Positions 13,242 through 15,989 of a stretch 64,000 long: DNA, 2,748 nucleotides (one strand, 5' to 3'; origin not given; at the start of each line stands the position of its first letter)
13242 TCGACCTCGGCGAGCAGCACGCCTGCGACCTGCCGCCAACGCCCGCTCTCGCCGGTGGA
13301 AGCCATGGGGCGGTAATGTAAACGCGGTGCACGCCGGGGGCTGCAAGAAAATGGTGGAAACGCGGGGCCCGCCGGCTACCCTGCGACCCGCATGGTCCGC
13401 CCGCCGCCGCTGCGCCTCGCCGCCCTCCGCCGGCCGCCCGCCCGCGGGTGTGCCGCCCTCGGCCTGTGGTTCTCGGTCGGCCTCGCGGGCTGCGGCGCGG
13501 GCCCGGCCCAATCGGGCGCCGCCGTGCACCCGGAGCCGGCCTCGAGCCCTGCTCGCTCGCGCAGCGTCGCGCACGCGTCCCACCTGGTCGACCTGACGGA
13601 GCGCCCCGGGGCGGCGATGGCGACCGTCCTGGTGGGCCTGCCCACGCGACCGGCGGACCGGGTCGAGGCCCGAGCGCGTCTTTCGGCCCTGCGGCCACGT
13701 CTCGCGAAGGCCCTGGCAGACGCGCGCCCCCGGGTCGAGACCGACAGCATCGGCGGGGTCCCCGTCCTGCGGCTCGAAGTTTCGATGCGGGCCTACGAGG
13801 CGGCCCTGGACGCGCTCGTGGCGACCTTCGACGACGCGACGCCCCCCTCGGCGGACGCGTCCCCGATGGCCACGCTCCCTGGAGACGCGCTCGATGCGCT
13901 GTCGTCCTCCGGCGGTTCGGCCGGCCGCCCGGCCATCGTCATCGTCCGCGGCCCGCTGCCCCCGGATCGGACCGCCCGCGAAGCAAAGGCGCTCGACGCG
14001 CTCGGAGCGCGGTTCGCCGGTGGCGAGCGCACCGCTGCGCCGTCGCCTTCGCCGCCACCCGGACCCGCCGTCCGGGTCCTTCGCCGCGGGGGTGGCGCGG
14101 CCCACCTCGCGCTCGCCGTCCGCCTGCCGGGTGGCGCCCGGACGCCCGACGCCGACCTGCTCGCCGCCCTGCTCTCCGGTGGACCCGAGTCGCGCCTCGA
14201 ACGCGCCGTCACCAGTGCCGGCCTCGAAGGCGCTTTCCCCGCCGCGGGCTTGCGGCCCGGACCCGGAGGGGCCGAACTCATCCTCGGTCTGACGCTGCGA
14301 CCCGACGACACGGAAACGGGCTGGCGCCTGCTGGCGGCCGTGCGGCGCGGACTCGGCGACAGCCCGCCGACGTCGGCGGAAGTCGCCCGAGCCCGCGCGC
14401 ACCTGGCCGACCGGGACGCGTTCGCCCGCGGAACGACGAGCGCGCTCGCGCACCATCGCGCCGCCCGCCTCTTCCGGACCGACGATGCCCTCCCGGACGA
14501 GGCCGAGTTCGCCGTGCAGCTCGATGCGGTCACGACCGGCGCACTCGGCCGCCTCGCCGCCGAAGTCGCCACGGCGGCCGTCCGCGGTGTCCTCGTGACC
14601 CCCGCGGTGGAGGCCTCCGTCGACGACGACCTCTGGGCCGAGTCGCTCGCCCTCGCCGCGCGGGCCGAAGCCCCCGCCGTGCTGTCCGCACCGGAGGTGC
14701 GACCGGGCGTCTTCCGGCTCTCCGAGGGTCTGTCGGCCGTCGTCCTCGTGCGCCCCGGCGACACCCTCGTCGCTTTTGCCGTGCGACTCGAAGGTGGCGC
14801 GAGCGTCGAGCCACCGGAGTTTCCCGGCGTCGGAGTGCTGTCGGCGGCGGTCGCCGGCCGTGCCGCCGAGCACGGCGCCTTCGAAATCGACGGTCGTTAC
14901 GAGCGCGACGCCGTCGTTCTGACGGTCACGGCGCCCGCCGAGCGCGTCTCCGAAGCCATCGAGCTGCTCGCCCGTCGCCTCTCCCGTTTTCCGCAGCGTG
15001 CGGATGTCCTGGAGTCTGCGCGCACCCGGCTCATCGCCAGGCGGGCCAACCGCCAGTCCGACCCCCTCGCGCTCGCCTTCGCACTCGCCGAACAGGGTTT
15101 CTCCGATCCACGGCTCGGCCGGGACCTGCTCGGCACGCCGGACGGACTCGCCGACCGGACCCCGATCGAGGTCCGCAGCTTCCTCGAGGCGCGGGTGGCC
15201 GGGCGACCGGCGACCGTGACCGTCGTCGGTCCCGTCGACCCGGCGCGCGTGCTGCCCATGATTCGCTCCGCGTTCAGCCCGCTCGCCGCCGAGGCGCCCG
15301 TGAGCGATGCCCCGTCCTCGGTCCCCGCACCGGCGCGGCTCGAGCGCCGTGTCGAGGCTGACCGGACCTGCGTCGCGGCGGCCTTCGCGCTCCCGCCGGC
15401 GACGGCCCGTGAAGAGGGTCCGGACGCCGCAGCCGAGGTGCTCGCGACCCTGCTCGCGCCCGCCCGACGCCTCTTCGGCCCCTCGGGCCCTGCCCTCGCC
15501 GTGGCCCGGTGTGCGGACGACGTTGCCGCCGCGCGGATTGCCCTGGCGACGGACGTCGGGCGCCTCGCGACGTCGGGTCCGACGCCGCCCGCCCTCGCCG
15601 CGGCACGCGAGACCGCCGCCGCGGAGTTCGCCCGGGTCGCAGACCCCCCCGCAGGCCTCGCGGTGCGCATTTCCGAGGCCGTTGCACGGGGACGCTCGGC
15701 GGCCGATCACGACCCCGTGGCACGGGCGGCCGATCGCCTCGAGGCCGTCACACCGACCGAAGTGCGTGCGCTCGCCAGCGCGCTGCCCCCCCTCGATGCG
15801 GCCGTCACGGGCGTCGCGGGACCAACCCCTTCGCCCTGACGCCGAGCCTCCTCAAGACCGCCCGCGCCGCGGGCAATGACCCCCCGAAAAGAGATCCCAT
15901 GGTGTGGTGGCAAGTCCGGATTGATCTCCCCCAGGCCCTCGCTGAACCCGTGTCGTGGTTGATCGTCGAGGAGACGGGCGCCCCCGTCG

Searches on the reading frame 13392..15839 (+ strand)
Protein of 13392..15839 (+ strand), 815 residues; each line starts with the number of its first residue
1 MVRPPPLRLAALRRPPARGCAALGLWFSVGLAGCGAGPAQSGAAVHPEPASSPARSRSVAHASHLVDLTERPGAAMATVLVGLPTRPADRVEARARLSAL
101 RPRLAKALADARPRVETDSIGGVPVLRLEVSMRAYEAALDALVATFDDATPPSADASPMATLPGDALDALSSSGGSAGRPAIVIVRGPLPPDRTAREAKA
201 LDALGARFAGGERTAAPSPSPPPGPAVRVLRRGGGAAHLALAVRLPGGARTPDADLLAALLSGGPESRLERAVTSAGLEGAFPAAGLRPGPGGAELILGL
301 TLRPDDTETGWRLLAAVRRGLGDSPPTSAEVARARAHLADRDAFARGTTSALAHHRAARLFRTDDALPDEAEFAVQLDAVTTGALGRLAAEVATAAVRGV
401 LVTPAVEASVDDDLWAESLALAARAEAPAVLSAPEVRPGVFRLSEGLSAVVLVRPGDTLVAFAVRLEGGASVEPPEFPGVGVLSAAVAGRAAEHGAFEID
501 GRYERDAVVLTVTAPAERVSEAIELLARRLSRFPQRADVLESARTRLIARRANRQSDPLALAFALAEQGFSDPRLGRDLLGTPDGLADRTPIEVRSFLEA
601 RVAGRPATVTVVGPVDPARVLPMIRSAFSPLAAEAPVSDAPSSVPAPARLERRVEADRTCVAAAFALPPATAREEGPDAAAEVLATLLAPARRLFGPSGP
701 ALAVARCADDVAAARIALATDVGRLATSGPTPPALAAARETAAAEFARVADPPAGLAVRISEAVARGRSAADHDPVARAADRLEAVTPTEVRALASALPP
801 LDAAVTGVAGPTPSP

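Call 10: search_protein_families(library=pfam, proteins=[window:13392-15839:+], max_evalue=0.001)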
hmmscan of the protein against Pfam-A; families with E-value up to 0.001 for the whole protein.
window:13392-15839:+ (815 aa): 1 family
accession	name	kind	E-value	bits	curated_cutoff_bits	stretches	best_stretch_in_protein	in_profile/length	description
PF05193.26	Peptidase_M16_C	-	8.7e-10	39.2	23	0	213-336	53-179/181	Peptidase M16 inactive domain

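Call 67: search_protein_families(library=ncbifam, proteins=[window:13392-15839:+], max_evalue=0.001)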
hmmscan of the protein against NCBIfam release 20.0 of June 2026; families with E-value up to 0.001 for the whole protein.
window:13392-15839:+ (815 aa): 0 families
